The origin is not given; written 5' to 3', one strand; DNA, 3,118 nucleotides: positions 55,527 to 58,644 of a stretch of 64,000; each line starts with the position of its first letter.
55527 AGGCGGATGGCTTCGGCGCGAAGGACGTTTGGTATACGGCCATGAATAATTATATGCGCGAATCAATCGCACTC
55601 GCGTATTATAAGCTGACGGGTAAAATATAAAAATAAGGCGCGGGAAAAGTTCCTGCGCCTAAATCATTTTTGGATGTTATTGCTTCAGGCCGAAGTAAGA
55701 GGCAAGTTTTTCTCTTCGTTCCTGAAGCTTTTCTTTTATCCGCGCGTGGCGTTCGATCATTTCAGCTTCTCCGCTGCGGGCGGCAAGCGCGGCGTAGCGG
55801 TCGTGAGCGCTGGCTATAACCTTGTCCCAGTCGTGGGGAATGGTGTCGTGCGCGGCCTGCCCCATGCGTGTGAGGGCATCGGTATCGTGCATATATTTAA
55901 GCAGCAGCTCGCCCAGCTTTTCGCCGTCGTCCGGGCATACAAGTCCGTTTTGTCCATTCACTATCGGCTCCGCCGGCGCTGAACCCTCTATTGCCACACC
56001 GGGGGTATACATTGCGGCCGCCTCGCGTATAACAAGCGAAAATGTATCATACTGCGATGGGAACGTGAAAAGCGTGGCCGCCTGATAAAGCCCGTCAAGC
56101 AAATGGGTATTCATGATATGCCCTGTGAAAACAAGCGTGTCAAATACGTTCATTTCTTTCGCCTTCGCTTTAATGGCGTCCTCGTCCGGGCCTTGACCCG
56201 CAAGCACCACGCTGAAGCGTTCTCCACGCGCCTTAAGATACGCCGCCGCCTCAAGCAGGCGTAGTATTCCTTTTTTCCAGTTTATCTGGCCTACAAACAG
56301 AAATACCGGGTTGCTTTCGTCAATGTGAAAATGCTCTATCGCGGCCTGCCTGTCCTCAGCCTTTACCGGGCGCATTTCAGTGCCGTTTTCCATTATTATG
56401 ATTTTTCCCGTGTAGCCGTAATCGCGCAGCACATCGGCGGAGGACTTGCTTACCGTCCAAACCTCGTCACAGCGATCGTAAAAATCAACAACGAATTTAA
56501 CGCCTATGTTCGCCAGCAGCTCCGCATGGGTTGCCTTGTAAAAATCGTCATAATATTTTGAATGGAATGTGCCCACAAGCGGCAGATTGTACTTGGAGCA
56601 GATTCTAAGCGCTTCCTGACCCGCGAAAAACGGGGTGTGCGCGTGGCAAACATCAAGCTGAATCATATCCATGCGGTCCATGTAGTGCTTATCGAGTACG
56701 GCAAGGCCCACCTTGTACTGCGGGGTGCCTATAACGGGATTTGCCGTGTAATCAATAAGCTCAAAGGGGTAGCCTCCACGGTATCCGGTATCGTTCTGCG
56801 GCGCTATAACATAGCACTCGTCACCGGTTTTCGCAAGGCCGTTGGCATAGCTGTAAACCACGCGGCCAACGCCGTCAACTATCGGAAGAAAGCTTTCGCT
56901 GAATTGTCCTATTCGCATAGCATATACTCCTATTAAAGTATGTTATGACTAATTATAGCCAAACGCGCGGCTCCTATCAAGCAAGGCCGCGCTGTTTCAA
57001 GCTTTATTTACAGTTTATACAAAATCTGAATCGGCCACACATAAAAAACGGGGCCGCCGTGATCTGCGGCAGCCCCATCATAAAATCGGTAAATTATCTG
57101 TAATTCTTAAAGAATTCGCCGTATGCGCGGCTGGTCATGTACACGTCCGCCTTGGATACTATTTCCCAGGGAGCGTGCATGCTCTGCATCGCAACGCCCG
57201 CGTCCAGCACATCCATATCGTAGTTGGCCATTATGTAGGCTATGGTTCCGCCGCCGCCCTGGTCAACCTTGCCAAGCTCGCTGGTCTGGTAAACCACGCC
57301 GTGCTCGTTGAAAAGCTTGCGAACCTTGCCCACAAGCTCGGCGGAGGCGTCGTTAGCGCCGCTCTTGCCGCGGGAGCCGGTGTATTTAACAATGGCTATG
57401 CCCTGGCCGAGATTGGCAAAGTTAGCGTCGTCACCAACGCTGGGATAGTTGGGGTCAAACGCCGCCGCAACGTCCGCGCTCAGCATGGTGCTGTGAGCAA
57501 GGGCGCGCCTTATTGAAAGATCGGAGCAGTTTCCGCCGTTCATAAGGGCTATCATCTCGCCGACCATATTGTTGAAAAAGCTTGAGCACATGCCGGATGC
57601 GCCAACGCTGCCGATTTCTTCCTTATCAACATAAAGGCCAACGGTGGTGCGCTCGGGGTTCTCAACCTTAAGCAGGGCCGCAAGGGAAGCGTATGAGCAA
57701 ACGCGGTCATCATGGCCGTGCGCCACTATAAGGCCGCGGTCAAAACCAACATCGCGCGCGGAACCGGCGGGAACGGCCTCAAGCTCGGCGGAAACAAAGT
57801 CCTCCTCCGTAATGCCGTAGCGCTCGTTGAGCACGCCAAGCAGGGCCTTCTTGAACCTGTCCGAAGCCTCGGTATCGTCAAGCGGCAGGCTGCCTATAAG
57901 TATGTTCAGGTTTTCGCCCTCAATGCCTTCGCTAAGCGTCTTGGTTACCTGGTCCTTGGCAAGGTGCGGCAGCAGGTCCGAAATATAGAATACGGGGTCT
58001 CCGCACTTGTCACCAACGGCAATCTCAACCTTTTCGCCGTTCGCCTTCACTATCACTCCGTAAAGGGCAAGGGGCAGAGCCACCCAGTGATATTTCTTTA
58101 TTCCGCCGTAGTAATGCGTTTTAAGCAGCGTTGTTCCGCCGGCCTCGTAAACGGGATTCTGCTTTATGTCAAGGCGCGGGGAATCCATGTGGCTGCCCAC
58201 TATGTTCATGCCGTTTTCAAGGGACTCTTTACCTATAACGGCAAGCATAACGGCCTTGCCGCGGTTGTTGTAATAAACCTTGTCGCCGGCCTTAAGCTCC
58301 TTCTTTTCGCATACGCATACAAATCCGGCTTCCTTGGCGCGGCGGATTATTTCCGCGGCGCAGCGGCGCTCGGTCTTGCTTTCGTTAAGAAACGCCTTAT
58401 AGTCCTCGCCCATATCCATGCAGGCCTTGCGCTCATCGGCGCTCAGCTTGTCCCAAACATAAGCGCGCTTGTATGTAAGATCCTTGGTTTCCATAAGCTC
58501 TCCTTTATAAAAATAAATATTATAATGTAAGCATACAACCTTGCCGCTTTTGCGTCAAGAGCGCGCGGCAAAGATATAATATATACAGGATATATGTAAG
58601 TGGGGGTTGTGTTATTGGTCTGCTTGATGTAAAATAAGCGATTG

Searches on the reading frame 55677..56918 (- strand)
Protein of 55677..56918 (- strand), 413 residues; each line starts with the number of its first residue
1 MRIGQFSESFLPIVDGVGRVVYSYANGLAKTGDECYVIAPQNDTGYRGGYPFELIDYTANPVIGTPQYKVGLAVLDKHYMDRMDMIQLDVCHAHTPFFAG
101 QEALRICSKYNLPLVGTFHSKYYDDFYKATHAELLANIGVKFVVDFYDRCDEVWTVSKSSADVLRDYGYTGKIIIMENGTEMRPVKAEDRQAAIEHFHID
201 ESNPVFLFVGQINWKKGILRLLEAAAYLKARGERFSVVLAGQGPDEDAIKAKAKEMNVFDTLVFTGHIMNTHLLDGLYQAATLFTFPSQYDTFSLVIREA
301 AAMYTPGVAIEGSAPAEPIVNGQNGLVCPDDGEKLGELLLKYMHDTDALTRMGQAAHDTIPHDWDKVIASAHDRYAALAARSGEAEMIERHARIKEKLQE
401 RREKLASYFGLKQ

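Call 68: search_protein_families(library=pfam, proteins=[window:55677-56918:-], max_evalue=0.00001)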
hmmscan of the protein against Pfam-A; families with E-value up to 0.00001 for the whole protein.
window:55677-56918:- (413 aa): 4 families
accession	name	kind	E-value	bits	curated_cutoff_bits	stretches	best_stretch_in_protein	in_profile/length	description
PF00534.26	Glycos_transf_1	-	6.2e-29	101.2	26.4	1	191-357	3-170/172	Glycosyl transferases group 1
PF13692.12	Glyco_trans_1_4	-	1.9e-23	83.8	27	1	204-344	2-141/142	Glycosyl transferases group 1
PF13439.12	Glyco_transf_4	-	9.4e-22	78.3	28.5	1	14-180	1-166/170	Glycosyltransferase Family 4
PF13579.12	Glyco_trans_4_4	-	4.7e-08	34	29.7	1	16-179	2-158/158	Glycosyl transferase 4-like domain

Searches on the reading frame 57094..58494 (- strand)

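Call 68: search_protein_families(library=pfam, proteins=[window:57094-58494:-], max_evalue=0.00001)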
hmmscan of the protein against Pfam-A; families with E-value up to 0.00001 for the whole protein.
window:57094-58494:- (466 aa): 2 families
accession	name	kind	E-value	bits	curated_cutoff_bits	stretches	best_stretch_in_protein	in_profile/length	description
PF02127.20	Peptidase_M18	-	1.3e-89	301.4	24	1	35-462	1-432/432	Aminopeptidase I zinc metalloprotease (M18)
PF05343.19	Peptidase_M42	-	1.5e-07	31.2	23.2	0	338-454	180-289/292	M42 glutamyl aminopeptidase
